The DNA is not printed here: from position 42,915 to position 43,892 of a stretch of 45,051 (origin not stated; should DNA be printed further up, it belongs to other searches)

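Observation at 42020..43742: Tightly coupled three-gene operon of unassignable proteins in an AT-rich inserted cassette: best candidate for an undescribed defence or conflict system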

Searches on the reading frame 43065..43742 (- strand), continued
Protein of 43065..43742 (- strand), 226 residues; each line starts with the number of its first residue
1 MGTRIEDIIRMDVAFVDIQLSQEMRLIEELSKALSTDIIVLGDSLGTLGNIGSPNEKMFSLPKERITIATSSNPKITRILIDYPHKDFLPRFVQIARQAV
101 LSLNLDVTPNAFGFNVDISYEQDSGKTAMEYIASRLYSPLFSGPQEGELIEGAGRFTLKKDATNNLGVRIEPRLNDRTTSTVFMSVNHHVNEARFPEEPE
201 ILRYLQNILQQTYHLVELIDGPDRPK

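Call 56: find_encoding_contigs(protein=P0005, flank=5000, max_places=2)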
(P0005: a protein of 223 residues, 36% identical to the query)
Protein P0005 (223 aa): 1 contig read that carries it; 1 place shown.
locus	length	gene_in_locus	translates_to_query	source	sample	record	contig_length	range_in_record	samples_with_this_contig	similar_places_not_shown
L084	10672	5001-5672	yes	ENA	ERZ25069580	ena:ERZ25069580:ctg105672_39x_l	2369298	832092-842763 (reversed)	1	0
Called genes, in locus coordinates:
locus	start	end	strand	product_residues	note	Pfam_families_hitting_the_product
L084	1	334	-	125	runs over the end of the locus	-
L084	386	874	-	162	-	PF13441:Gly-zipper_YMGG, PF05433:Rick_17kDa_Anti, PF16998:17kDa_Anti_2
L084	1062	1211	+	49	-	-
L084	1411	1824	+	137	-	PF00959:Phage_lysozyme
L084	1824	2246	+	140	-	PF11351:GTA_holin_3TM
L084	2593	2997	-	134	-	-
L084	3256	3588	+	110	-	-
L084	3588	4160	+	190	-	PF11985:Phage_Mu_Gp27 (weak)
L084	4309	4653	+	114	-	-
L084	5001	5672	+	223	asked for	-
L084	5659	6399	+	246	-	-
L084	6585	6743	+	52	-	-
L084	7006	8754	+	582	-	PF02129:Peptidase_S15, PF08530:PepX_C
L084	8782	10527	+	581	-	PF02129:Peptidase_S15, PF08530:PepX_C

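Call 57: find_encoding_contigs(protein=P0006, flank=5000, max_places=2)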
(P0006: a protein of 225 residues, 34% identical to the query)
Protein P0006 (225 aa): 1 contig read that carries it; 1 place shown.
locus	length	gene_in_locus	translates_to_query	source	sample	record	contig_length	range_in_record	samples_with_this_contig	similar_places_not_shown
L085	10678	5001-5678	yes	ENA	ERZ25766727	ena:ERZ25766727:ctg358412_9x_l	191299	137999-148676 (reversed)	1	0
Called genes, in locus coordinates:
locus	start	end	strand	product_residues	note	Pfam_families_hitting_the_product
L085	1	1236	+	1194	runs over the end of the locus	PF02463:SMC_N, PF13175:AAA_15 (weak), PF13304:AAA_21 (weak), PF13476:AAA_23, PF06470:SMC_hinge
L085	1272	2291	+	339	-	PF02881:SRP54_N (weak), PF00448:SRP54, PF13191:AAA_16 (weak), PF13401:AAA_22 (weak)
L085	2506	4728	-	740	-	PF00912:Transgly, PF00905:Transpeptidase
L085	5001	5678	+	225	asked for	-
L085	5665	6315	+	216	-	-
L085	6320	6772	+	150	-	-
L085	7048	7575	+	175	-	PF01844:HNH, PF13395:HNH_4 (weak), PF14279:HNH_5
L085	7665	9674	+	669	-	PF00270:DEAD (faint), PF04851:ResIII, PF17757:UvrB_inter, PF27431:UvrB_3rd, PF00271:Helicase_C, PF12344:UvrB, PF02151:UVR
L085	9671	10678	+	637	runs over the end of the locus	PF01541:GIY-YIG (weak), PF27096:UvrC_M, PF02151:UVR, PF22920:UvrC_RNaseH, PF08459:UvrC_RNaseH_dom, PF14520:HHH_5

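Call 58: find_encoding_contigs(protein=P0154, flank=5000, max_places=2)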
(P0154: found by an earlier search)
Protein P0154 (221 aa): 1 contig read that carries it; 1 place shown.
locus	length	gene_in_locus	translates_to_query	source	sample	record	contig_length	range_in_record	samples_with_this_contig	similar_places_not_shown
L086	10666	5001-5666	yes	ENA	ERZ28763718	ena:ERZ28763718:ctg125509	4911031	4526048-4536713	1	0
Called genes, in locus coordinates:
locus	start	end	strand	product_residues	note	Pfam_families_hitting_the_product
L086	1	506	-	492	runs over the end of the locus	PF04174:CP_ATPgrasp_1, PF14403:CP_ATPgrasp_2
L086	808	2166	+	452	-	PF00860:Xan_ur_permease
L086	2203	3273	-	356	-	PF00355:Rieske, PF19112:VanA_C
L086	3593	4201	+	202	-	-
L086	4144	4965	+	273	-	PF02798:GST_N, PF13417:GST_N_3, PF13409:GST_N_2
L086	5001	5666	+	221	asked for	-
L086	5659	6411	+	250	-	-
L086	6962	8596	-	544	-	PF00501:AMP-binding, PF13193:AMP-binding_C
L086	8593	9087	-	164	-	PF12802:MarR_2, PF01047:MarR, PF13412:HTH_24 (weak), PF13463:HTH_27 (faint)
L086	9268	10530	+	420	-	PF08238:Sel1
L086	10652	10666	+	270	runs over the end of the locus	PF00378:ECH_1, PF16113:ECH_2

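Call 63: find_related_loci(query=A2, collection=metagenome_contigs, flank=5000)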
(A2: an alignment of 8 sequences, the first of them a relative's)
Query A2 (212 aa) in metagenome_contigs; peptide patterns used: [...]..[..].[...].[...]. (x = any residue, [..] = any of these).
97 stretches matched a pattern, but none encodes a relative of the query by tblastn (E <= 1e-3).

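Call 66: search_protein_families(library=padloc, alignment_id=A1, max_evalue=0.01)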
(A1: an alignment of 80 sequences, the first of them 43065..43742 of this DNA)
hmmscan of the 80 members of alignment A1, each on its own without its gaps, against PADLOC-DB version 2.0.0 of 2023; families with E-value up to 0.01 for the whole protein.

A. member 1, window:43065-43742:- (226 aa): 0 families

B. families by the number of members that match (of 80 scanned): 2 families
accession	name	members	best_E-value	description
PDLC02442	BrxA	1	0.004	BrxA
PDLC01046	WYL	1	0.0084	HTH-WYL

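Call 68: list_cluster_members(proteins=[P0014, P0016, P0019, P0022, P0027, P0030, P0038, P0045, P0056, P0072])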
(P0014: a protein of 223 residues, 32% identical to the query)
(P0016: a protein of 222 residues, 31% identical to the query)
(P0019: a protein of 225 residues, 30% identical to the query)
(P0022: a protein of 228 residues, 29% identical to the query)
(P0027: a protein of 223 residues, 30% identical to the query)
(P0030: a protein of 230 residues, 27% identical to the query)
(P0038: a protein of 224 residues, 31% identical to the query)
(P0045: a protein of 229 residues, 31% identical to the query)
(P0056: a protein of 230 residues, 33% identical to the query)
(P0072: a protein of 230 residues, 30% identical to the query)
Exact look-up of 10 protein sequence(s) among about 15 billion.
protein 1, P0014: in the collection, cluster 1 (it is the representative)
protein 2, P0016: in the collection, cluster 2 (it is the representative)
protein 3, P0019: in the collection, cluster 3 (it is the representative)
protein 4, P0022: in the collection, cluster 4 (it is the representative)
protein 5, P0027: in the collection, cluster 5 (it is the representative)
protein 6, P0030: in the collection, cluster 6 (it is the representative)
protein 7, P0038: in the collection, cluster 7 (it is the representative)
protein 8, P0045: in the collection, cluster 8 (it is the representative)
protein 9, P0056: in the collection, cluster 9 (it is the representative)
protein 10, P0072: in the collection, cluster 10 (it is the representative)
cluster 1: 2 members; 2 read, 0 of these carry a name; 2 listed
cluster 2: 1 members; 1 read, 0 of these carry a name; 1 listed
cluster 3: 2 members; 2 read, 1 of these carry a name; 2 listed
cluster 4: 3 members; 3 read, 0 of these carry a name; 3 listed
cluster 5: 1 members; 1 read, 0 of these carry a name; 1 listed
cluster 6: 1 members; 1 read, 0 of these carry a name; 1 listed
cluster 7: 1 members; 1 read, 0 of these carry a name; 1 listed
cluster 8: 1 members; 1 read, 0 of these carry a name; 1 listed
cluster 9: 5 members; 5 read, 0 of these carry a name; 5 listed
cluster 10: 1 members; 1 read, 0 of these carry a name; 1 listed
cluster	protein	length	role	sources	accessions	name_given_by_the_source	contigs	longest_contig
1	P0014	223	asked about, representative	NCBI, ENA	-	-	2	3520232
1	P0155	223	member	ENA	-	-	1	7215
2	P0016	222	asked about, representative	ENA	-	-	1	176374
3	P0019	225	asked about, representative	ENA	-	-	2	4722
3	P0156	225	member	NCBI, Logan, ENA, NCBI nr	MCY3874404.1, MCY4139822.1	MAG: hypothetical protein OXF88_08935 [Rhodobacteraceae bacterium] | hypothetical protein [Paracoccaceae bacterium]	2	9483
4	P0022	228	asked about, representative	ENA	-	-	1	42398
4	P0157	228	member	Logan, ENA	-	-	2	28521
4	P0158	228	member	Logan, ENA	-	-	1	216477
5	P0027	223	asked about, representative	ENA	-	-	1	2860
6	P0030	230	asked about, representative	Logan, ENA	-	-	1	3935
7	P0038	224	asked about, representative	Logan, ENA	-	-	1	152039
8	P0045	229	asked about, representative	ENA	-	-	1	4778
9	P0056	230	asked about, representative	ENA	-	-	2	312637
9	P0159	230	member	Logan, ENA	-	-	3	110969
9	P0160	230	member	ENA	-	-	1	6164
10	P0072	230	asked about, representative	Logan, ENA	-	-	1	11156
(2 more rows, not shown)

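Call 69: list_cluster_members(proteins=[P0015, P0017, P0018, P0021, P0025, P0020, P0077, P0100, P0129, P0152])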
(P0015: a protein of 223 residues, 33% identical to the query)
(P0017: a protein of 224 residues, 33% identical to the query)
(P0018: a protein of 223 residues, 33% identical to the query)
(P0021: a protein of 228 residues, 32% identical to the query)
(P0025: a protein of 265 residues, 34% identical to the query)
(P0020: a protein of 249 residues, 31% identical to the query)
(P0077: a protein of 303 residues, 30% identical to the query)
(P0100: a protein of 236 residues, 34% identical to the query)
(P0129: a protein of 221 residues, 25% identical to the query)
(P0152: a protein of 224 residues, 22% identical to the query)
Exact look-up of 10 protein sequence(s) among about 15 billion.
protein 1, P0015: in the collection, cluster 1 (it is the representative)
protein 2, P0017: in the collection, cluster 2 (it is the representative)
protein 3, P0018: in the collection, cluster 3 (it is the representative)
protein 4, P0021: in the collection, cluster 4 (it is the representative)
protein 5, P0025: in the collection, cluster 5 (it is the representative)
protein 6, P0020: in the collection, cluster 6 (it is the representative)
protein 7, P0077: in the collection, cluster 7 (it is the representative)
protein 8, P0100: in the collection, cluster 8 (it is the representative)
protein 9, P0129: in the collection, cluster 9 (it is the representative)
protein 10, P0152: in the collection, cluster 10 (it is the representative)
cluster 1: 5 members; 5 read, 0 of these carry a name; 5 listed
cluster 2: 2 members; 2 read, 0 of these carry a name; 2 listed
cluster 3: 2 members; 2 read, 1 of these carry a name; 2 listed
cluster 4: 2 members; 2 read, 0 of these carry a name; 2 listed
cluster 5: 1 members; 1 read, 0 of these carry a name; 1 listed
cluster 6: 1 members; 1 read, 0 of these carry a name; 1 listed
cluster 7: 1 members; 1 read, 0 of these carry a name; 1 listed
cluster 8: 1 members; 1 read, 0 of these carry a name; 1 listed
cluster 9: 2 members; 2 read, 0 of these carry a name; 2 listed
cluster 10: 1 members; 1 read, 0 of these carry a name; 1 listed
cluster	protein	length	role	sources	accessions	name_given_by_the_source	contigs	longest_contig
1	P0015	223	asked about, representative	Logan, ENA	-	-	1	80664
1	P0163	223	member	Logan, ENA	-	-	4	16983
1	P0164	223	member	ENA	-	-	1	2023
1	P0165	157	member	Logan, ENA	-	-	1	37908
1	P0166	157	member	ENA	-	-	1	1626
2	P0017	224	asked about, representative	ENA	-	-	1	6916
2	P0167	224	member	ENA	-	-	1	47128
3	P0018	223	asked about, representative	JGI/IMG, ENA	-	hypothetical protein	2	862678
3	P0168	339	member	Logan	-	-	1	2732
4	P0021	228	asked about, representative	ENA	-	-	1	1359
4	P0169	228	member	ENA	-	-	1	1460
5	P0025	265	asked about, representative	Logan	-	-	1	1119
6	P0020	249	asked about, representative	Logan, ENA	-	-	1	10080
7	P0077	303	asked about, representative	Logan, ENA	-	-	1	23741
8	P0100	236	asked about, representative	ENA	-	-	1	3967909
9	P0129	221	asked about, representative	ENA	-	-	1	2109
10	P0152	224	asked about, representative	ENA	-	-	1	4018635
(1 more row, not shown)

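Call 70: find_encoding_contigs(protein=P0014, flank=5000, max_places=1)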
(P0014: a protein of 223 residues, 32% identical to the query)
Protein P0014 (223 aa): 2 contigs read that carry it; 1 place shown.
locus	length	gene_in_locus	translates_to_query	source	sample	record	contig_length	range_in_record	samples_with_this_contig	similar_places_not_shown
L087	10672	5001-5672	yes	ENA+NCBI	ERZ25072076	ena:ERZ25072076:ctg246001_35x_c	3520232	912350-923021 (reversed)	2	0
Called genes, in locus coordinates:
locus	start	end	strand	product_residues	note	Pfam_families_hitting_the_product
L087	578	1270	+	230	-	PF00989:PAS (weak), PF13426:PAS_9 (weak), PF08281:Sigma70_r4_2, PF00196:GerE, PF04545:Sigma70_r4 (faint), PF13384:HTH_23 (weak)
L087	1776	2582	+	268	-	PF00520:Ion_trans, PF08016:PKD_channel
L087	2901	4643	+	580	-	PF00860:Xan_ur_permease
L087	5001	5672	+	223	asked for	-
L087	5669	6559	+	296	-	-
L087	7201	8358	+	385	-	PF09619:YscW, PF27154:ORF11_beta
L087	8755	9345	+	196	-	PF03803:Scramblase, PF04525:LOR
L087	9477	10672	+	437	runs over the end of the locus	-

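Call 71: find_encoding_contigs(protein=P0016, flank=5000, max_places=1)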
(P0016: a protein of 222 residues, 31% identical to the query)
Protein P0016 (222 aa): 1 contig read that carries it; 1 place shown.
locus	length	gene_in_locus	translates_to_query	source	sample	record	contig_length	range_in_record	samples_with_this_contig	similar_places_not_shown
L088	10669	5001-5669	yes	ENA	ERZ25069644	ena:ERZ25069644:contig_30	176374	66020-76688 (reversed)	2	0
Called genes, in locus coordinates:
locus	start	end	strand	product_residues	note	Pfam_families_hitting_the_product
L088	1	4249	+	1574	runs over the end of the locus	PF08751:TrwC, PF13245:AAA_19, PF13604:AAA_30, PF01443:Viral_helicase1 (faint), PF13538:UvrD_C_2 (weak)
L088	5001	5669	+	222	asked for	-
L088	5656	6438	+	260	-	-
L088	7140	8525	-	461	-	PF06782:UPF0236 (weak)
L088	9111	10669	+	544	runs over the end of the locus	PF01609:DDE_Tnp_1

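Call 72: find_encoding_contigs(protein=P0038, flank=5000, max_places=1)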
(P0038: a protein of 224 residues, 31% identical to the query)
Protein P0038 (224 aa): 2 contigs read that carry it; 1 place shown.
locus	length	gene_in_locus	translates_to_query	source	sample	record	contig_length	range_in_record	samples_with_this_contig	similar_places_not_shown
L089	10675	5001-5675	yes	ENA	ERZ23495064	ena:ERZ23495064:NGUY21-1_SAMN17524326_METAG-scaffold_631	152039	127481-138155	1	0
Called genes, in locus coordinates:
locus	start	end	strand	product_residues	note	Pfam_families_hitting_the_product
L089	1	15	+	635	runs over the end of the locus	PF00496:SBP_bac_5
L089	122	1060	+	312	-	PF19300:BPD_transp_1_N (weak), PF00528:BPD_transp_1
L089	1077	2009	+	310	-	PF00528:BPD_transp_1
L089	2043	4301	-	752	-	PF00270:DEAD, PF04851:ResIII (weak), PF00271:Helicase_C, PF16124:RecQ_Zn_bind, PF09382:RQC, PF00570:HRDC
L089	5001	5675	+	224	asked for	-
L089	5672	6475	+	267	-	-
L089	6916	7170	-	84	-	-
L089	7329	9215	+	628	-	PF02129:Peptidase_S15, PF08530:PepX_C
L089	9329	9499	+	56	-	-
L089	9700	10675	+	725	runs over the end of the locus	-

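Call 73: find_encoding_contigs(protein=P0056, flank=5000, max_places=1)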
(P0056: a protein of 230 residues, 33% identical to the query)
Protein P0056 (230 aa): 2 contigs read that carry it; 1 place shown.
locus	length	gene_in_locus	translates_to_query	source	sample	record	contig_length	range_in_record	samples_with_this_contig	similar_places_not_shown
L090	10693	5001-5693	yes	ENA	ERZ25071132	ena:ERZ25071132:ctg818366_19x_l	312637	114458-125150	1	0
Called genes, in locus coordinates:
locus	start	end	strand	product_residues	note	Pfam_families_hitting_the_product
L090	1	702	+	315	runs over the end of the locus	PF00296:Bac_luciferase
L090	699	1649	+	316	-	PF00296:Bac_luciferase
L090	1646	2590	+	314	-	PF00296:Bac_luciferase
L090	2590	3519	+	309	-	PF00296:Bac_luciferase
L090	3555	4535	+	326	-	PF00296:Bac_luciferase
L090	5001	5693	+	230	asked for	-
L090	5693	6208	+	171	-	-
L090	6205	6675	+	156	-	-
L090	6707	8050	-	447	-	PF00206:Lyase_1, PF10397:ADSL_C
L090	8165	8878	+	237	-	PF01936:NYN, PF12872:OST-HTH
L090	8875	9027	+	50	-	-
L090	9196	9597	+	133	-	PF01042:Ribonuc_L-PSP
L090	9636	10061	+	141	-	PF00903:Glyoxalase, PF13468:Glyoxalase_3 (weak), PF13669:Glyoxalase_4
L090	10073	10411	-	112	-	PF01329:Pterin_4a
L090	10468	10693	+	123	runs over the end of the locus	-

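Call 74: predict_structure(alignment_id=A1)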
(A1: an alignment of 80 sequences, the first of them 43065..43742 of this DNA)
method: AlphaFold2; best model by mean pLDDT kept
length: 226 residues; sequences in the alignment: 80
mean_pLDDT: 91.9   pTM: 0.87
mean pLDDT of the five models: 91.9, 91.5, 90.9, 90.7, 89.6
residues with pLDDT >= 90: 181; 70-90: 32; 50-70: 9; < 50: 4
segments of 3 or more residues with pLDDT < 50: 46-48
pLDDT, mean of each block of 10 residues (from residue 1): 94 95 90 96 59 83 96 94 96 96 88 98 96 93 84 96 97 97 98 97 98 96 65
secondary structure, 60 per line:
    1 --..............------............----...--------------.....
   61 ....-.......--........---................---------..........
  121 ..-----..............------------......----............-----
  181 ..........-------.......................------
elements in order: E3-16 H23-34 E39-41 E56-61 E66-72 E75-82 H86-101 E111-122 H128-141 E154-159 E164-172 E181-190 H198-220

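Call 77: fold_search(model_id=the predicted structure, library=pdb)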
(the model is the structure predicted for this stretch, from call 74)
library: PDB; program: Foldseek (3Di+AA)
matches with E <= 10: 1137; with E <= 0.001: 4
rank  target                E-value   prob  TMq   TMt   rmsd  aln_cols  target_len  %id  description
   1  1mp9_A                1.1e-04  1.00  0.36  0.41  10.7       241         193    9  TBP from a mesothermophilic archaeon, Sulfolobus acidocaldarius (released 2003-11-04)
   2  1mp9_B                1.5e-04  1.00  0.35  0.40  10.6       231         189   10  TBP from a mesothermophilic archaeon, Sulfolobus acidocaldarius (released 2003-11-04)
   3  9k3b_U                4.8e-04  0.99  0.32  0.38   9.0       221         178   12  Human RNA Polymerase III de novo transcribing complex 10 overall (TC10-overall) (released 2025-04-16)
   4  8wtb_A                6.5e-04  1.00  0.43  0.42   8.5       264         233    8  Crystal structure of McsA/McsB complex truncated by chymotrypsin (released 2024-05-08)
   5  7z0o_H                1.3e-03  0.95  0.30  0.36   9.8       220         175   11  Structure of transcription factor UAF in complex with TBP and 35S rRNA promoter DNA (released 2022-04-27)
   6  4rf6_B                1.7e-03  0.97  0.40  0.17   7.9       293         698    7  Crystal structure of double-domain arginine kinase from Anthopleura japonicas (released 2015-04-08)
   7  4rf6_A                3.1e-03  0.85  0.33  0.15   8.8       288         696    6  Crystal structure of double-domain arginine kinase from Anthopleura japonicas (released 2015-04-08)
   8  5iy6_P                3.5e-03  0.96  0.34  0.39   9.3       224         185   12  Human holo-PIC in the closed state (released 2016-05-18)
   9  1sd0                  3.7e-03  0.97  0.40  0.28   7.6       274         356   11  Structure of arginine kinase C271A mutant (released 2004-07-27)
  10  4rf9_B                3.7e-03  0.93  0.39  0.17   7.9       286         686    7  Crystal structure of double-domain arginine kinase from Anthopleura japonicas in complex with L-arginine and ATPgS (released 2015-04-08)
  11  6fh2_B                5.7e-03  0.98  0.41  0.32   9.0       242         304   10  Protein arginine kinase McsB in the AMP-PN-bound state (released 2019-02-06)
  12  1rl9                  6.1e-03  0.93  0.38  0.27   8.1       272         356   10  Crystal structure of Creatine-ADP arginine kinase ternary complex (released 2004-05-25)
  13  8i6v_E                6.1e-03  0.10  0.14  0.07  18.1       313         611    6  Cryo-EM structure of the polyphosphate polymerase VTC complex(Vtc4/Vtc3/Vtc1) (released 2023-03-01)
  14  4v7n_AD               6.8e-03  0.94  0.41  0.28   7.8       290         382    7  Glycocyamine kinase, beta-beta homodimer from marine worm Namalycastis sp., with transition state analog Mg(II)-ADP-N (released 2014-07-09)
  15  3ab2_J                8.2e-03  0.44  0.22  0.29  10.8       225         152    8  Crystal structure of aspartate kinase from Corynebacterium glutamicum in complex with threonine (released 2010-06-23)
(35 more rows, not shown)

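Call 78: fold_search(model_id=the predicted structure, library=viral)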
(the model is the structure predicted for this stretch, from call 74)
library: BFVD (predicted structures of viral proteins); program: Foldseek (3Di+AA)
matches with E <= 10: 905; with E <= 0.001: 17
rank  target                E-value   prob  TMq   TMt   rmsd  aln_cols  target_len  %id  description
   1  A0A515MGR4            9.0e-09  1.00  0.58  0.64   5.0       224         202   11  (no name in the UniProt tables at hand)
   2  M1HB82                4.8e-06  1.00  0.34  0.27  10.3       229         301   11  (no name in the UniProt tables at hand)
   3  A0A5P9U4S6            2.1e-05  1.00  0.35  0.39   9.2       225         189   12  (no name in the UniProt tables at hand)
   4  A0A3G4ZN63            6.1e-05  1.00  0.35  0.31  16.0       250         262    8  Uncharacterized protein [Terrestrivirus sp.]
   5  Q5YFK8                6.9e-05  0.96  0.27  0.09  14.0       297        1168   14  Uncharacterized protein [Singapore grouper iridovirus]
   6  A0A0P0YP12            8.7e-05  0.98  0.31  0.12  13.3       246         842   11  (no name in the UniProt tables at hand)
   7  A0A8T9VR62            1.2e-04  0.97  0.31  0.26  13.7       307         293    9  (no name in the UniProt tables at hand)
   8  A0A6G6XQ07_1          1.2e-04  0.93  0.27  0.10  16.2       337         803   10  (no name in the UniProt tables at hand)
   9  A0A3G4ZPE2            1.4e-04  0.99  0.35  0.29  13.0       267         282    8  Uncharacterized protein [Terrestrivirus sp.]
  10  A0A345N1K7            2.8e-04  0.98  0.32  0.27   9.1       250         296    9  (no name in the UniProt tables at hand)
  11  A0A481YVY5            2.8e-04  0.92  0.28  0.12  13.4       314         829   10  Uncharacterized protein [Marseillevirus LCMAC102]
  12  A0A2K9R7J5            2.9e-04  0.99  0.35  0.29  10.5       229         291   12  (no name in the UniProt tables at hand)
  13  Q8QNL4                4.7e-04  0.93  0.29  0.32  10.5       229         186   10  EsV-1-53 [Ectocarpus siliculosus virus 1 (isolate New Zealand/Kaikoura/1988)]
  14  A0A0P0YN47            6.8e-04  0.94  0.32  0.14  11.0       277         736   11  (no name in the UniProt tables at hand)
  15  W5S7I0                8.2e-04  0.98  0.39  0.27  10.3       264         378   11  (no name in the UniProt tables at hand)
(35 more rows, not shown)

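Call 80: search_protein_families(library=pfam, proteins=[L083:6662-7330:+, L084:5659-6396:+, L085:5665-6312:+, L086:5659-6408:+, L087:5669-6556:+, L088:5656-6435:+, L089:5672-6472:+, L090:5693-6205:+, L085:6320-6769:+, L090:6205-6672:+], max_evalue=0.1)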
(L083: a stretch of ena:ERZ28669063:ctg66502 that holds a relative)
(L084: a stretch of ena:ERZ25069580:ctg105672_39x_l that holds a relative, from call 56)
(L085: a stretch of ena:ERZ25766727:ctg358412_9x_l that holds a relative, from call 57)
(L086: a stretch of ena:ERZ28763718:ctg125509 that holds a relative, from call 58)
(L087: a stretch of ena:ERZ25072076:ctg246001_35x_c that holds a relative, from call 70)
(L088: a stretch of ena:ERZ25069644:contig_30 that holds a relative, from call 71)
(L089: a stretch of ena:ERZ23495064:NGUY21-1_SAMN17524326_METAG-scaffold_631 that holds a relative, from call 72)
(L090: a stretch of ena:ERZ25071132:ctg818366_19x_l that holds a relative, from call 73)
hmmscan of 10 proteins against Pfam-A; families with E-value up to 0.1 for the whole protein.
L083:6662-7330:+ (223 aa): 0 families

L084:5659-6396:+ (246 aa): 0 families

L085:5665-6312:+ (216 aa): 1 family
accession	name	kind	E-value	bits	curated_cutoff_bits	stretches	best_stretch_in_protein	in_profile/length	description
PF12550.13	GCR1_C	-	0.043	14.5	23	0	112-143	6-33/80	Transcriptional activator of glycolytic enzymes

L086:5659-6408:+ (250 aa): 0 families

L087:5669-6556:+ (296 aa): 0 families

L088:5656-6435:+ (260 aa): 0 families

L089:5672-6472:+ (267 aa): 0 families

L090:5693-6205:+ (171 aa): 0 families

L085:6320-6769:+ (150 aa): 0 families

L090:6205-6672:+ (156 aa): 0 families
